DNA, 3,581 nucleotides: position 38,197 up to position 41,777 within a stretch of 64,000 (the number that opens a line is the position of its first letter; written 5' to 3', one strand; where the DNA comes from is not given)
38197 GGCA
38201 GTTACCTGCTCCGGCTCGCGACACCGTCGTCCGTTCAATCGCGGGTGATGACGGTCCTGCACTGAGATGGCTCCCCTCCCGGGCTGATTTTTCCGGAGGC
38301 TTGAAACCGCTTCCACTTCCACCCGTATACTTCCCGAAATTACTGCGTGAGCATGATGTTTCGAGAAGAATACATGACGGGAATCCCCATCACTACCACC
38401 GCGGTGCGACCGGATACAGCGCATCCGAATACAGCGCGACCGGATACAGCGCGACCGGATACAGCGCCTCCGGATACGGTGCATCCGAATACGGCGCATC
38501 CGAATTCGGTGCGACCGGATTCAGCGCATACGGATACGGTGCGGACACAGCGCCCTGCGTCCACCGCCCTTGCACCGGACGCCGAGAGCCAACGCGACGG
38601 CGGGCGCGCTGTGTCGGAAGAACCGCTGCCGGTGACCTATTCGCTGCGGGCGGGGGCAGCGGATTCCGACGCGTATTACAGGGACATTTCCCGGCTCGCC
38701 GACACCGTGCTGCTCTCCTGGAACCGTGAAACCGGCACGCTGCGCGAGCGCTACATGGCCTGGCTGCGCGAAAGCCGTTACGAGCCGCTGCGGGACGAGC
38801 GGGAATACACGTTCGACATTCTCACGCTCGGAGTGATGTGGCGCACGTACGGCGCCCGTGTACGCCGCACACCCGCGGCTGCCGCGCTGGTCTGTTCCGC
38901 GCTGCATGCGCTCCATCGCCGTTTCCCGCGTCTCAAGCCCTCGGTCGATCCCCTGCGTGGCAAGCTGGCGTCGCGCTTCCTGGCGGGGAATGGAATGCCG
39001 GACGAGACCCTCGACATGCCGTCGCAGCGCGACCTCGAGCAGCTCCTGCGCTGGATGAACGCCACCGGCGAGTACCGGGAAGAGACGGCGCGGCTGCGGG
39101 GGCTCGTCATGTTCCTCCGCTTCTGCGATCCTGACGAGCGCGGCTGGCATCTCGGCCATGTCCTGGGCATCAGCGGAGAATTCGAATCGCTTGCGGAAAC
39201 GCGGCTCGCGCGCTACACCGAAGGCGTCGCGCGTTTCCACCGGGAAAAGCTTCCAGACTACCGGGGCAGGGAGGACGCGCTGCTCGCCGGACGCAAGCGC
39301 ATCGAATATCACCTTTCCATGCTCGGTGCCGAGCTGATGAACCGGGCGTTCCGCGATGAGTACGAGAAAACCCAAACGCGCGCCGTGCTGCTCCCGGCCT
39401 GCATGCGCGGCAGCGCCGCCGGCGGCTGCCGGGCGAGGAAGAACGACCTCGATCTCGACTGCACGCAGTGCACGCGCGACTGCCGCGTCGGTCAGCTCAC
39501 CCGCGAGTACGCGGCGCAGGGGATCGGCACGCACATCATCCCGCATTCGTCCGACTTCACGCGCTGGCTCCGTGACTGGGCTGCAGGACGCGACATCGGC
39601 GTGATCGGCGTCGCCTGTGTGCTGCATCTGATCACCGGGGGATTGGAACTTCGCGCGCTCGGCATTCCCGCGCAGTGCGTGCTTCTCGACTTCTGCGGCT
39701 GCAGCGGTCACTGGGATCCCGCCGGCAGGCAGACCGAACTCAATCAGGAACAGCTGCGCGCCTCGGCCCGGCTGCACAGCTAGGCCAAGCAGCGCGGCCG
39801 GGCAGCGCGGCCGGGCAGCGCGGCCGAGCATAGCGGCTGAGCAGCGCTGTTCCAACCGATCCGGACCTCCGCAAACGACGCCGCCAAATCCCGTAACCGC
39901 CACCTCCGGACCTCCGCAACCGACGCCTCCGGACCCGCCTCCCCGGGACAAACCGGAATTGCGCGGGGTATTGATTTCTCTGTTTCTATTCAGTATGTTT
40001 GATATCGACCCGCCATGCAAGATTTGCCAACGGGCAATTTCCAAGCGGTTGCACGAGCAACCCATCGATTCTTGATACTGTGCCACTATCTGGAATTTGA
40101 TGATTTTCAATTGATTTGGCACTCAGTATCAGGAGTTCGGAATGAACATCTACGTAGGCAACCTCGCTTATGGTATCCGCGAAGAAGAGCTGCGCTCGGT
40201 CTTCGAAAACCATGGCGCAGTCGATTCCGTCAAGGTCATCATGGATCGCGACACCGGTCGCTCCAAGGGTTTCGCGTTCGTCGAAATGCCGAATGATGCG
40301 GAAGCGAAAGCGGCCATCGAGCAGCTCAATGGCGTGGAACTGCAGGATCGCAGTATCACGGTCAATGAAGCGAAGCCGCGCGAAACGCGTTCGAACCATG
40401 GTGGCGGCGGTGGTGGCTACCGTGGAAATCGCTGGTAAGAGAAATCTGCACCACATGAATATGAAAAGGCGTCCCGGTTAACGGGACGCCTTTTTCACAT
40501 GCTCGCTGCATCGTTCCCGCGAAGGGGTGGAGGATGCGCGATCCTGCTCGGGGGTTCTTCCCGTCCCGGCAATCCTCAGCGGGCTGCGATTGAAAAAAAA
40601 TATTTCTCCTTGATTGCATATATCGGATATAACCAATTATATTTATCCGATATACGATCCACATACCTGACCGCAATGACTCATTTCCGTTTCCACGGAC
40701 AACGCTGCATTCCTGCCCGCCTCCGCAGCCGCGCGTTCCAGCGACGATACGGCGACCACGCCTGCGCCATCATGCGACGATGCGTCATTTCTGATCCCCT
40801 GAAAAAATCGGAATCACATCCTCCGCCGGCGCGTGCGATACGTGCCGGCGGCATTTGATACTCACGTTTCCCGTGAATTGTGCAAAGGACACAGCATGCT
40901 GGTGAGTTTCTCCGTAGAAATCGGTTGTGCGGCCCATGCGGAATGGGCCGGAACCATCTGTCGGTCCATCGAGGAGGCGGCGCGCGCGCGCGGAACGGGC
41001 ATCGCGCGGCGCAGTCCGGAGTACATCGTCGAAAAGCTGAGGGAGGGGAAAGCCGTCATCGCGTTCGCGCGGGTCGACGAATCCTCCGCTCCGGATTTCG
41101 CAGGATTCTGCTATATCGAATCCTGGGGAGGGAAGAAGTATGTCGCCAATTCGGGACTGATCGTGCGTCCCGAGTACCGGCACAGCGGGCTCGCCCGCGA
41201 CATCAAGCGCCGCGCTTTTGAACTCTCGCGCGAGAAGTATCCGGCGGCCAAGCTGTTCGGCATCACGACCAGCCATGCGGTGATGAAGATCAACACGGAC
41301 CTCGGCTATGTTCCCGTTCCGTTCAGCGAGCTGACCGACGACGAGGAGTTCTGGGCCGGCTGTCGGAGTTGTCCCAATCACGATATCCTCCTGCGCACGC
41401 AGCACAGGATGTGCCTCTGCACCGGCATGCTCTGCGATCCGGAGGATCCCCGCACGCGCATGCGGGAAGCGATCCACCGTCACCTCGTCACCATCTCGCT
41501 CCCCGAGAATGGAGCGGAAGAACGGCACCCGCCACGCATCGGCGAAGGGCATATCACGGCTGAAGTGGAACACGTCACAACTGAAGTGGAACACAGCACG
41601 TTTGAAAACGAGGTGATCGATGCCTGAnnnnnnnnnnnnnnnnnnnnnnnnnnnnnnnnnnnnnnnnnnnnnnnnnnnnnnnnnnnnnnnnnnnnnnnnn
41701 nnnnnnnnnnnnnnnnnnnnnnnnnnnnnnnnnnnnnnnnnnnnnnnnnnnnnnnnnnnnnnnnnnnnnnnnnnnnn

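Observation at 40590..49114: Complete arg operon of the N-acyl-ornithine type (SLRTR-motif ArgF', GNAT first gene, M20 deacylase) behind a GC trough with paired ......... palindromes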

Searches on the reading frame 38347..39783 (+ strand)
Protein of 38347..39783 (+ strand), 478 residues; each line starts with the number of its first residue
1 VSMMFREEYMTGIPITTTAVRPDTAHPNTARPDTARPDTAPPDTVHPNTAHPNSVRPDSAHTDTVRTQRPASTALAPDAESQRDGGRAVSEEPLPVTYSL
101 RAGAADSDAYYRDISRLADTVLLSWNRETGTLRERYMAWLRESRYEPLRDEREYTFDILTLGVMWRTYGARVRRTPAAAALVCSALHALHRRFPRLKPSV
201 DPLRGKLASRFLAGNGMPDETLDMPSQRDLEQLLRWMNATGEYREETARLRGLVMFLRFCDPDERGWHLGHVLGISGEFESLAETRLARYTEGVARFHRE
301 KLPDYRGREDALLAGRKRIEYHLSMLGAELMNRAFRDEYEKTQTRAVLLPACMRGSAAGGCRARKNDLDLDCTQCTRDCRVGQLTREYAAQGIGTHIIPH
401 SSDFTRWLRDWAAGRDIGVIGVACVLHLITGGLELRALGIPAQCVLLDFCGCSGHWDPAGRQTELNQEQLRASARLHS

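Call 7: search_protein_families(library=ncbifam, proteins=[window:38347-39783:+])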
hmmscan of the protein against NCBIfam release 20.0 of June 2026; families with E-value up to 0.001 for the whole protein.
window:38347-39783:+ (478 aa): 0 families

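Call 8: search_protein_families(library=pfam, proteins=[window:38347-39783:+])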
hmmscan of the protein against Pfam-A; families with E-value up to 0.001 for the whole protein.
window:38347-39783:+ (478 aa): 1 family
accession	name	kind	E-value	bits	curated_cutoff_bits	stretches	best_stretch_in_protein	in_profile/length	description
PF01976.22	DUF116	-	4.9e-21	75.2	25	1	320-470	14-151/155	Protein of unknown function DUF116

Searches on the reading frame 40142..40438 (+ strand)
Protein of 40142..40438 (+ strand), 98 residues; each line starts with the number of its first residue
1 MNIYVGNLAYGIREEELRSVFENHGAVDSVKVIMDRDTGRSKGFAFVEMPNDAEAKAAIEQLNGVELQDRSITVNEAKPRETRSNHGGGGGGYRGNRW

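Call 7: search_protein_families(library=ncbifam, proteins=[window:40142-40438:+])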
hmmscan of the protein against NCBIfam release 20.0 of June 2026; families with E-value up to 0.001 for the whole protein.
window:40142-40438:+ (98 aa): 8 families
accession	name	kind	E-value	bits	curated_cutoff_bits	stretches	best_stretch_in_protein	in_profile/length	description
NF058537.1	Rbp_regulator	equivalog_domain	2.9e-37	126.8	100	1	2-80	1-79/79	RNA-binding regulator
TIGR01622.1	SF-CC1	subfamily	3.1e-22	79.2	231.65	1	2-79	221-298/500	splicing factor, CC1-like family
TIGR01628.1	PABP-1234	subfamily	3.9e-18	65.9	497.1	1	2-86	287-370/595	polyadenylate binding protein, human types 1, 2, 3, 4 family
TIGR01661.1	ELAV_HUD_SF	subfamily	4.3e-16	59.4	279.1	1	2-79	5-82/351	ELAV/HuD family splicing factor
TIGR01642.1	U2AF_lg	subfamily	8.2e-15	54.3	310.3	1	3-78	299-374/510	U2 snRNP auxilliary factor, large subunit, splicing factor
TIGR01645.1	half-pint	subfamily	5.4e-12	45.3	443.95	1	4-78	109-180/607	poly-U binding splicing factor, half-pint family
TIGR01659.1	sex-lethal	subfamily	1.6e-10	41.1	486.2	1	2-80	109-187/346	sex-lethal family splicing factor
TIGR01648.1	hnRNP-R-Q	subfamily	1.9e-09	36.9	317.85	1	2-68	60-125/577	hnRNP-R, Q splicing factor family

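Call 8: search_protein_families(library=pfam, proteins=[window:40142-40438:+])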
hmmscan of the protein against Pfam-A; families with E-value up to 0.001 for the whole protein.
window:40142-40438:+ (98 aa): 1 family
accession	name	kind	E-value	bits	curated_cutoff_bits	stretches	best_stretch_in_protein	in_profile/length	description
PF00076.28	RRM_1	-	6.9e-23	80.8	20.7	1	3-72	1-69/70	RNA recognition motif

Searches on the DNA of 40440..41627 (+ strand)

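Call 28: search_rna_families(source=window, start=40440, end=40920, threshold=evalue, max_evalue=10)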
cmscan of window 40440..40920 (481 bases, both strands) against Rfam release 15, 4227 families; matches with E-value up to 10: 15.
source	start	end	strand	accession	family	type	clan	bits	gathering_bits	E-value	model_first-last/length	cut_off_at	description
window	40449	40504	-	RF04107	mir-5391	Gene; miRNA;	-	19.4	99.3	0.2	1-68/68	no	mir-5391 microRNA precursor family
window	40458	40503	+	RF02075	STnc230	Gene; sRNA;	-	19.2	50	2.9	41-83/83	no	Enterobacterial sRNA STnc230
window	40449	40528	-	RF02621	BSnc120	Gene; sRNA;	-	17.1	114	0.57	1-88/88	no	Brucella sRNA 120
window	40440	40498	+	RF01859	Phe_leader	Cis-reg; leader;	-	16.8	55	3.6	70-125/125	5'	Phenylalanine leader peptide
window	40456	40537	+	RF02509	PYLIS_2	Cis-reg;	-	16.5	36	0.29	1-100/100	no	Pyrrolysine insertion sequence mtbB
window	40460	40536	-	RF01859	Phe_leader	Cis-reg; leader;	-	16.1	55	5.3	1-125/125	no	Phenylalanine leader peptide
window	40449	40510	-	RF01918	mir-1249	Gene; miRNA;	-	16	83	1.5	1-75/75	no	mir-1249 microRNA precursor family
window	40793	40859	+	RF02676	Esr41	Gene; sRNA;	-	15.3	102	2.5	1-74/74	no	Enterohemorrhagic E. coli sRNA 41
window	40463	40502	+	RF00489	ctRNA_p42d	Gene; antisense;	-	15.1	50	2.6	1-46/46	no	ctRNA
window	40440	40508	+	RF00084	CsrC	Gene; sRNA;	CL00106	13.6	61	0.074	182-255/255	5'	CsrC RNA family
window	40467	40490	+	RF00625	P11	Gene;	-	13.2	70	1.6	108-139/139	no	Pseudomonas sRNA P11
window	40823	40851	-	RF02690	BTH_s1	Gene; sRNA;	-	12.9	74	1.1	43-71/205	no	Burkholderia sRNA 1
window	40440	40497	+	RF02883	BcKCsr2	Gene; sRNA;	-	12.5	40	2.6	61-129/129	5'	Burkholderia sRNA 2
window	40468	40502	-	RF00625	P11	Gene;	-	11.8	70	3.5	1-139/139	no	Pseudomonas sRNA P11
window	40823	40851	+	RF02690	BTH_s1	Gene; sRNA;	-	10.7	74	4.1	43-71/205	no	Burkholderia sRNA 1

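Call 52: search_rna_families(sources=[L035, L040, L063, L037, L047, L012, L020, L174], threshold=gathering)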
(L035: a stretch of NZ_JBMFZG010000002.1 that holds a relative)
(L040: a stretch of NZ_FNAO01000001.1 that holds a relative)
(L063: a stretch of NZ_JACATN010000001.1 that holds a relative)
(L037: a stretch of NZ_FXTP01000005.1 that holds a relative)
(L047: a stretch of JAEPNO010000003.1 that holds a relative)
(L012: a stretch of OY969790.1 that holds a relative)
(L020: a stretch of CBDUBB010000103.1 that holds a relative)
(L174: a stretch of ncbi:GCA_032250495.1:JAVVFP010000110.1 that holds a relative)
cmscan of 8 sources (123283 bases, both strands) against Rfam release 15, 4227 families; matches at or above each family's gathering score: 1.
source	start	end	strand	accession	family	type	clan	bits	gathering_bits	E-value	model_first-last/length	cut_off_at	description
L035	617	690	+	RF00005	tRNA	Gene; tRNA;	CL00001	71.3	29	2.6e-13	1-71/71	no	tRNA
